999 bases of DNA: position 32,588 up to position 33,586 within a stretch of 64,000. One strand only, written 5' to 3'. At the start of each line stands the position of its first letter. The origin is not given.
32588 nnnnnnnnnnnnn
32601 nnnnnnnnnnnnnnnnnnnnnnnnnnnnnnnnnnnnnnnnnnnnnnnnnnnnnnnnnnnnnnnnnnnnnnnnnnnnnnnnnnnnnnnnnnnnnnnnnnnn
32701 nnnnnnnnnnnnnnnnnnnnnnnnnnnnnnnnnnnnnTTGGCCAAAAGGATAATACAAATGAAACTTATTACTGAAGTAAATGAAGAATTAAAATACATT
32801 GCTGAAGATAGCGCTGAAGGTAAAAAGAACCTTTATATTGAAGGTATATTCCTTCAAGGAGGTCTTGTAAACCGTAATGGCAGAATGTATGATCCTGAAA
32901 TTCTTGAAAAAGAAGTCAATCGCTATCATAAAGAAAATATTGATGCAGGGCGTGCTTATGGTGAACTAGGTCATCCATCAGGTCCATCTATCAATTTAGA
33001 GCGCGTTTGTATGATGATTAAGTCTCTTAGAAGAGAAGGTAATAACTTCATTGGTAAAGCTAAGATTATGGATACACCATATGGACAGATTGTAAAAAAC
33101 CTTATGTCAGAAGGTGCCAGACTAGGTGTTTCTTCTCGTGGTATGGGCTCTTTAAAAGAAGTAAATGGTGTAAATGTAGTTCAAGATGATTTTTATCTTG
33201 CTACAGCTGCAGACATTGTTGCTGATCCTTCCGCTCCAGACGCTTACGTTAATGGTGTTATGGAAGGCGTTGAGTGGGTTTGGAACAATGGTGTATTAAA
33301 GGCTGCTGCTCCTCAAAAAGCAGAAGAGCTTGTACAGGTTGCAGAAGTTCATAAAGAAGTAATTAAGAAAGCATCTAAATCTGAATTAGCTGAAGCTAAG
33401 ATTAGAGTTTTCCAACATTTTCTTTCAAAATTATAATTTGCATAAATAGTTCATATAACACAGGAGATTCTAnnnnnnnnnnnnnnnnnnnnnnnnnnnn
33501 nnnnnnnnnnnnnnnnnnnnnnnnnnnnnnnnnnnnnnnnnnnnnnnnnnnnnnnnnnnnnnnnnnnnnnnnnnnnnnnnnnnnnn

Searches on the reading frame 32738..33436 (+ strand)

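Call 8: search_protein_families(library=phrogs, proteins=[window:32738-33436:+])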
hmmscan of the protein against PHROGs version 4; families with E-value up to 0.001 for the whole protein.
window:32738-33436:+ (232 aa): 1 family
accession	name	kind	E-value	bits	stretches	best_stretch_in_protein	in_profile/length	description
phrog_207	-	head and packaging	2.8e-82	278.4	1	6-231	11-219/519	head maturation protease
